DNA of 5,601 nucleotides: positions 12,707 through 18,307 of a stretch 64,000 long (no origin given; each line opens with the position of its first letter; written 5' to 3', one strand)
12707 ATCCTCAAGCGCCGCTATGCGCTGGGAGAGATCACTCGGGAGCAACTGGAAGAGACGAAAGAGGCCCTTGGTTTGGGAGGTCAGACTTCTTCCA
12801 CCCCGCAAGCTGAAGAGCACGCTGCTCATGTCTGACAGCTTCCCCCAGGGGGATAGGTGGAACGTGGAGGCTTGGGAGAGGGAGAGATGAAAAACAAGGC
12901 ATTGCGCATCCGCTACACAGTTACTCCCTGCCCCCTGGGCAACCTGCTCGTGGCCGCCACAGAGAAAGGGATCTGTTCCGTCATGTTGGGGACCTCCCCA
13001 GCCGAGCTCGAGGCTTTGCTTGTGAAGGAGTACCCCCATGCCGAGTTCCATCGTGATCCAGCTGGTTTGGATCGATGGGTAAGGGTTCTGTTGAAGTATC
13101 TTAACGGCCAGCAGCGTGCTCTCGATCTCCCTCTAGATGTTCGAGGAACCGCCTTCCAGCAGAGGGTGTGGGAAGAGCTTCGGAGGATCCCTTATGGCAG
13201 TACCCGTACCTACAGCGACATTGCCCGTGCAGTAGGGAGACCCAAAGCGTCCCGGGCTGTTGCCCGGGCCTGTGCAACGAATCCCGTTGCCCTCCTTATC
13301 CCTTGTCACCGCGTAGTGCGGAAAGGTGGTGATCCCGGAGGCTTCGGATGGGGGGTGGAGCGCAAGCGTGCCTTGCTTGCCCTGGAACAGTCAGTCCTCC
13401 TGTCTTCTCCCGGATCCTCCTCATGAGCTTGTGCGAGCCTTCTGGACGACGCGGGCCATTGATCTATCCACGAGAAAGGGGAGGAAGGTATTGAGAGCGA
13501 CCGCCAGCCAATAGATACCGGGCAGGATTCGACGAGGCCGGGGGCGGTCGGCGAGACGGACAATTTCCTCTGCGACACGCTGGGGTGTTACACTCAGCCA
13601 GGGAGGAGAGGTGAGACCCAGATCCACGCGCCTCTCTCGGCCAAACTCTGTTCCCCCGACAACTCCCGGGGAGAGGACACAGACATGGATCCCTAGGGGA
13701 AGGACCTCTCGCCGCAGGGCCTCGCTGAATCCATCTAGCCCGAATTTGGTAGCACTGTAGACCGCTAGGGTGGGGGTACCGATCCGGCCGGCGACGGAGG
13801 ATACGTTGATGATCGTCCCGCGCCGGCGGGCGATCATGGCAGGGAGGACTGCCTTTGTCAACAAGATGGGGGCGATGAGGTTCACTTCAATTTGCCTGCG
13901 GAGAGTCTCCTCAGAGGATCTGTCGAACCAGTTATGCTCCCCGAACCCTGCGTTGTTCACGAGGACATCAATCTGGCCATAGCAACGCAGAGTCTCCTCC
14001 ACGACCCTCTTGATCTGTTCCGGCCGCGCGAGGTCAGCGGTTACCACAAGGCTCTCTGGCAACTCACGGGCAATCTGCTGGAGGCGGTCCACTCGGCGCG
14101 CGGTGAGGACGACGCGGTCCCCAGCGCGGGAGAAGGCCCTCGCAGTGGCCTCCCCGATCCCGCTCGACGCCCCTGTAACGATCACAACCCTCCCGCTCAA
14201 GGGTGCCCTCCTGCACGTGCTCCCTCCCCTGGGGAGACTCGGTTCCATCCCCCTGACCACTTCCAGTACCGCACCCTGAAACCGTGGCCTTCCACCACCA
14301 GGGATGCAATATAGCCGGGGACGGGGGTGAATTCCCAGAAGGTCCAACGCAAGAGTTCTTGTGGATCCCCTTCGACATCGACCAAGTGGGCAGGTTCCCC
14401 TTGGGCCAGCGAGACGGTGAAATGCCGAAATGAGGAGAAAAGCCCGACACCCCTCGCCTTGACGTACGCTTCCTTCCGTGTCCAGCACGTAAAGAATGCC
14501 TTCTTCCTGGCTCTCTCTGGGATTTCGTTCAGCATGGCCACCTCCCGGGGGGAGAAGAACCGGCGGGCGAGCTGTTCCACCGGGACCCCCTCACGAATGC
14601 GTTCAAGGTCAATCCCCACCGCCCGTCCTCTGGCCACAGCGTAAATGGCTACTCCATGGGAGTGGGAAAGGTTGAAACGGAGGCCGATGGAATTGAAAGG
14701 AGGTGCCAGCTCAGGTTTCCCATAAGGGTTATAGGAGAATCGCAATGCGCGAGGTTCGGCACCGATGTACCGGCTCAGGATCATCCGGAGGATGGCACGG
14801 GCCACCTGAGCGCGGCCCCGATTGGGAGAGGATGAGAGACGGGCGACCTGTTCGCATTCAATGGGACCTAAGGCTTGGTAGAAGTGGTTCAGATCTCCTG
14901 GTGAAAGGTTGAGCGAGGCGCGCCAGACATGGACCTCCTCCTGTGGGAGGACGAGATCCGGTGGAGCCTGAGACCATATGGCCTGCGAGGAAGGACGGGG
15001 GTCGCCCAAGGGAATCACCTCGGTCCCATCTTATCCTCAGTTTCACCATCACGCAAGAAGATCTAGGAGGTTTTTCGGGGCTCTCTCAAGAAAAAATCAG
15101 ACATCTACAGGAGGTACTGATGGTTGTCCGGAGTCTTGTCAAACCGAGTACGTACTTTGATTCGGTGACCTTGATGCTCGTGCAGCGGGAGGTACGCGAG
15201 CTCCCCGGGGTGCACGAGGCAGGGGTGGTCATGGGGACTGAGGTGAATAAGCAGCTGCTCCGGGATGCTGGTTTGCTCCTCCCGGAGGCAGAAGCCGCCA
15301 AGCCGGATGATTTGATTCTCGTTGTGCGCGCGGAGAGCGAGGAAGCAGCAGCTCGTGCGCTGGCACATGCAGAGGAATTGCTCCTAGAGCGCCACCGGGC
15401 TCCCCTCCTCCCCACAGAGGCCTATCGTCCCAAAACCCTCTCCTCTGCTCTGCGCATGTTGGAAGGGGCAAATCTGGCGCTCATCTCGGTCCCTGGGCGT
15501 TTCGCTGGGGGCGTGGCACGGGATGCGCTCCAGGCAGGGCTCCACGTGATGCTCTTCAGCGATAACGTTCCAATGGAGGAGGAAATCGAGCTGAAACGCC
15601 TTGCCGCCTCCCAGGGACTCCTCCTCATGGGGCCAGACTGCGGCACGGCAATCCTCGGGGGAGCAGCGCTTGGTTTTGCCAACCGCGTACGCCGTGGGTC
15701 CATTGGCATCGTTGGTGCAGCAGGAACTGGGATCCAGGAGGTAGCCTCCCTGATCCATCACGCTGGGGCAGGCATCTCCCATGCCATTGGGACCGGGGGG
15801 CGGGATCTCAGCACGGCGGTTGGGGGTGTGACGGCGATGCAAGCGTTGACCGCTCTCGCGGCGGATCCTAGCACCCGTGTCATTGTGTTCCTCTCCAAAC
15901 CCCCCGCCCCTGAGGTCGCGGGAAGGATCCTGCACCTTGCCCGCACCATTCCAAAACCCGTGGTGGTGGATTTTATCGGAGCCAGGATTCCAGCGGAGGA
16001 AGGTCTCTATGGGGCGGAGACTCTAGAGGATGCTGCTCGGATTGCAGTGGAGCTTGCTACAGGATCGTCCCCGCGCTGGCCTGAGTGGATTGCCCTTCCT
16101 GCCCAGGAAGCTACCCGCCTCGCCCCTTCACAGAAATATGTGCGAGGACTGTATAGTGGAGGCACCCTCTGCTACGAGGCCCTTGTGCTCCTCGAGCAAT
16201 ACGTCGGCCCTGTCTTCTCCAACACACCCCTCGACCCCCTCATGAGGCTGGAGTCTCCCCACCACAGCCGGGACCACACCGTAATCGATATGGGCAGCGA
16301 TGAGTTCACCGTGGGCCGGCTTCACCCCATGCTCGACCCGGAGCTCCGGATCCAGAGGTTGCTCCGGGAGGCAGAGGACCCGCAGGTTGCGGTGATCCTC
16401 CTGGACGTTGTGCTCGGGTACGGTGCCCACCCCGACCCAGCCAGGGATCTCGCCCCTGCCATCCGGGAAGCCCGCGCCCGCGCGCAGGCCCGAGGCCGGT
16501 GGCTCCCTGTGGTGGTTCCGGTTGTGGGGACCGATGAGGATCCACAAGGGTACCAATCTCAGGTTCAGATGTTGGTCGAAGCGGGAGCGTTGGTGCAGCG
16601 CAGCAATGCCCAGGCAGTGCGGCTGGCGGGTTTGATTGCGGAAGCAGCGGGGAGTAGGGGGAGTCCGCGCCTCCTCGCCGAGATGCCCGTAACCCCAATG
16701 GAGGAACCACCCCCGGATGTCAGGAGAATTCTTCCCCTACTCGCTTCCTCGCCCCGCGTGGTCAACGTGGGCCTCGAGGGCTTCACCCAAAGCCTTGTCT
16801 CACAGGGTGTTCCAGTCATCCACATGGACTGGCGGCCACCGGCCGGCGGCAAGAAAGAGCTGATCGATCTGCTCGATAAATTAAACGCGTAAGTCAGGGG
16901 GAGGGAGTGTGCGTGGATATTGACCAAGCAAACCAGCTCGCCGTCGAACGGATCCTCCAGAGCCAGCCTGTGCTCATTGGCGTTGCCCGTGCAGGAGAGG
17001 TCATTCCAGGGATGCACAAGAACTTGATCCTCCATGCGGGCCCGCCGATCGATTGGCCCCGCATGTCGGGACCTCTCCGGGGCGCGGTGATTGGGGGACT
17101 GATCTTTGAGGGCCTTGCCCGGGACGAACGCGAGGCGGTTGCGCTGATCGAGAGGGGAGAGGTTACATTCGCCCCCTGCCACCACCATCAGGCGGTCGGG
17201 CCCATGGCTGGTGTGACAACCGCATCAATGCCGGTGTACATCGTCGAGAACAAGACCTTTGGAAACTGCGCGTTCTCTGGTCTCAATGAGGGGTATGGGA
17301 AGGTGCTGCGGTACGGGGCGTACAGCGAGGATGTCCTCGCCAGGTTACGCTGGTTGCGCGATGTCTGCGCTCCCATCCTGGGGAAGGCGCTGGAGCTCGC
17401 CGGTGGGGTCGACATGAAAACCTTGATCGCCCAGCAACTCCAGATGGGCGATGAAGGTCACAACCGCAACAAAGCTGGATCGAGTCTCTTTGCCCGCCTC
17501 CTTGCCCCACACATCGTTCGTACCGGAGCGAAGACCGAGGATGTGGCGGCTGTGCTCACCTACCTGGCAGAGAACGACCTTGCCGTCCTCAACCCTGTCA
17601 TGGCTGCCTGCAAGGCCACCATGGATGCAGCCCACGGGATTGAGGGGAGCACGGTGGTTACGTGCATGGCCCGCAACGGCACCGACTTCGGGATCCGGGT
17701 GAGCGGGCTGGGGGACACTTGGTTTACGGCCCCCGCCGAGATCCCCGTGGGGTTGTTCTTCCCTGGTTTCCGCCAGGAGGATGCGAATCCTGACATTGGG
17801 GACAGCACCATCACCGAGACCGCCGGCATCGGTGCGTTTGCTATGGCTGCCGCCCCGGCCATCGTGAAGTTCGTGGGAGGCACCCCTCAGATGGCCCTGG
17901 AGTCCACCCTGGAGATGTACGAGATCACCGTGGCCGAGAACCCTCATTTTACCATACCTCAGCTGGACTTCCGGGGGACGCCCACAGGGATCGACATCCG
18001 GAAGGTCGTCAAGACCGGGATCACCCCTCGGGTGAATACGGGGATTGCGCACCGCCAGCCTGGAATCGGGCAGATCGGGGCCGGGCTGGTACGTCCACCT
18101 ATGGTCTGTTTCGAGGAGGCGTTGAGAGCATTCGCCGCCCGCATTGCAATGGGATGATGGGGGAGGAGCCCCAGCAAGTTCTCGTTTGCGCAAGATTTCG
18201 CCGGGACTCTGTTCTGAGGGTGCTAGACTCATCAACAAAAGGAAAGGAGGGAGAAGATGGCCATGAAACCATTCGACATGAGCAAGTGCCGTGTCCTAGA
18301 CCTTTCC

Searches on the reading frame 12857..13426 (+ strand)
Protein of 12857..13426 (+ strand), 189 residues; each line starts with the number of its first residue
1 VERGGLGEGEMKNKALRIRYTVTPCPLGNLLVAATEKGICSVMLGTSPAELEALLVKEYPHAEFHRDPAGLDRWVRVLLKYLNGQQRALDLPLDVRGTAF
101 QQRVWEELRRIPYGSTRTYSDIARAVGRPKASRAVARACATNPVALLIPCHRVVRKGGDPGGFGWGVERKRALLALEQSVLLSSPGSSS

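Call 27: search_protein_families(library=pfam, proteins=[window:12857-13426:+], max_evalue=0.0001)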
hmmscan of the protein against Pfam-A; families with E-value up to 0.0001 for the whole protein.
window:12857-13426:+ (189 aa): 2 families
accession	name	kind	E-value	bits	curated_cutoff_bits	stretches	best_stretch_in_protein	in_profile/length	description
PF01035.26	DNA_binding_1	-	2.9e-35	120.4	27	1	99-178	1-80/81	6-O-methylguanine DNA methyltransferase, DNA binding domain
PF02870.21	Methyltransf_1N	-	4.7e-11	43.5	21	1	18-94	1-70/71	6-O-methylguanine DNA methyltransferase, ribonuclease-like domain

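Call 79: search_protein_families(library=ncbifam, proteins=[window:12857-13426:+], max_evalue=0.00001)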
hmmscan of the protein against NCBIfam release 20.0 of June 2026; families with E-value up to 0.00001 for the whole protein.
window:12857-13426:+ (189 aa): 5 families
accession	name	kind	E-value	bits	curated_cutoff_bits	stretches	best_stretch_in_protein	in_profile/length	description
NF011964.0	PRK15435.1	equivalog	7e-53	179.9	345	1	14-178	185-349/354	bifunctional DNA-binding transcriptional regulator/O6-methylguanine-DNA methyltransferase Ada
TIGR00589.1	ogt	superfamily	2.1e-33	114.2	46.4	1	98-177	1-80/80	methylated-DNA--[protein]-cysteine S-methyltransferase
NF007626.0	PRK10286.1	equivalog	1.4e-23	83.8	192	1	25-181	11-170/171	methylated-DNA--[protein]-cysteine S-methyltransferase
NF041132.1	DNA_protcyst_Mta_Thcoc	equivalog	8.7e-11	41.9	250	1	95-177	87-168/169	methylated-DNA--protein-cysteine methyltransferase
NF003022.0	PRK03887.1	equivalog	2.8e-10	40.3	164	1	77-177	71-168/175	methylated-DNA--protein-cysteine methyltransferase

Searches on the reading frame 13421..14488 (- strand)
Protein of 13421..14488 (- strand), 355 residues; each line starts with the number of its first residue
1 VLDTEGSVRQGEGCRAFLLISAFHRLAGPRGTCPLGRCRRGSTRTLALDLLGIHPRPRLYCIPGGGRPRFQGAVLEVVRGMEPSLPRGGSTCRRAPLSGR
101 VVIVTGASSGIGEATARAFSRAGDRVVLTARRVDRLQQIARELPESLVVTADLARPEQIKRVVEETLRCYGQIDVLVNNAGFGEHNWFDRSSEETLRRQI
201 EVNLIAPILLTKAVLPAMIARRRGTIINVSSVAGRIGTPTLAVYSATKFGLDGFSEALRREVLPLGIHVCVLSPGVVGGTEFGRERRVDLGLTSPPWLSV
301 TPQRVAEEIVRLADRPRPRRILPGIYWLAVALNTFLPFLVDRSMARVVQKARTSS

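Call 27: search_protein_families(library=pfam, proteins=[window:13421-14488:-], max_evalue=0.0001)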
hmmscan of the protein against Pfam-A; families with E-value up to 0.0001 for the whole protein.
window:13421-14488:- (355 aa): 4 families
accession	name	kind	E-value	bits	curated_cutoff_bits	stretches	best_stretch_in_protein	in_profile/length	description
PF00106.31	adh_short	-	6.6e-54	182.8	26.6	1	100-286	1-190/195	short chain dehydrogenase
PF13561.12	adh_short_C2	-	9.1e-37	127.3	27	1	106-278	1-177/236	Enoyl-(Acyl carrier protein) reductase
PF08659.16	KR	-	1.3e-13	51.7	22.6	1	102-264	3-169/180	KR domain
PF01370.27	Epimerase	-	7e-05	22.8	20.9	1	102-203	1-95/240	NAD dependent epimerase/dehydratase family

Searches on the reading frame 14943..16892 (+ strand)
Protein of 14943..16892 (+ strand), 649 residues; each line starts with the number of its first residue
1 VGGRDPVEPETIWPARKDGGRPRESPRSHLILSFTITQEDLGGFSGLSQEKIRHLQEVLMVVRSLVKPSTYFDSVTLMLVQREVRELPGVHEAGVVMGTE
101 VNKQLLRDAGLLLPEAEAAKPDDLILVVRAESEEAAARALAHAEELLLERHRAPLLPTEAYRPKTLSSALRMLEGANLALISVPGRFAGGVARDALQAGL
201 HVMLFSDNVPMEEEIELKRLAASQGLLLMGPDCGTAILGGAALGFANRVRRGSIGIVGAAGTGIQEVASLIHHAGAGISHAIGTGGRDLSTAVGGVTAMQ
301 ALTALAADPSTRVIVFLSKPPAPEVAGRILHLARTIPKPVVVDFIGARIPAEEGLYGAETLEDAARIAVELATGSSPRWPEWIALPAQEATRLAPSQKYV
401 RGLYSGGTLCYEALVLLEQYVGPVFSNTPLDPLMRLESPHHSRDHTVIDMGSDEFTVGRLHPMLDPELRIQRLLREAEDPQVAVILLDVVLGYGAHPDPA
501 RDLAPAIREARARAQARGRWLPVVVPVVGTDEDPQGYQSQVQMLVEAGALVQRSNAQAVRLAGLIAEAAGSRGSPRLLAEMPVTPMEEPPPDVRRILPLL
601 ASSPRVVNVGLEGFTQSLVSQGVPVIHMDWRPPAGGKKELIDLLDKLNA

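Call 27: search_protein_families(library=pfam, proteins=[window:14943-16892:+], max_evalue=0.0001)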
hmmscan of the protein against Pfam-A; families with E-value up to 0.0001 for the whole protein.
window:14943-16892:+ (649 aa): 2 families
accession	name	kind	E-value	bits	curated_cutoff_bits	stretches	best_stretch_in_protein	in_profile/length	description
PF00549.24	Ligase_CoA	-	3.8e-41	140.6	24.5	1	403-564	1-127/128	CoA-ligase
PF02629.25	CoA_binding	-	2.1e-11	44.9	22.3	1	252-344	4-95/97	CoA binding domain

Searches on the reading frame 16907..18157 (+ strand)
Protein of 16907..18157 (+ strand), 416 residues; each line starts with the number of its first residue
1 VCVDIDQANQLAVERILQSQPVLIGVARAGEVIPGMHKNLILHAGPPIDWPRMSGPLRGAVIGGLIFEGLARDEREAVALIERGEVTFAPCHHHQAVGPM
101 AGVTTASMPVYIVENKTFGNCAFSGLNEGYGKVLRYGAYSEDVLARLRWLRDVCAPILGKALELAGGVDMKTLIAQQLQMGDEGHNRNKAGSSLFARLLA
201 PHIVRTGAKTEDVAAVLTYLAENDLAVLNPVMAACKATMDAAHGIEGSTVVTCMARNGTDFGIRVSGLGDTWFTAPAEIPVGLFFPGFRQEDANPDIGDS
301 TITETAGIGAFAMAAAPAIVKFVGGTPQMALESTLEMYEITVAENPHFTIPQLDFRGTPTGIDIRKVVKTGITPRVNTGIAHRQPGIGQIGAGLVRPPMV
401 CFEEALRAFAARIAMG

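Call 27: search_protein_families(library=pfam, proteins=[window:16907-18157:+], max_evalue=0.0001)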
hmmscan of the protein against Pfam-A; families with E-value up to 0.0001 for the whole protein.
window:16907-18157:+ (416 aa): 1 family
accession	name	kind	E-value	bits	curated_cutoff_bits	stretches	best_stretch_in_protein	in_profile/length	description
PF06545.17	AllG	-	4.3e-98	327.6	27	1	86-300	1-215/215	Oxamate carbamoyltransferase subunit AllG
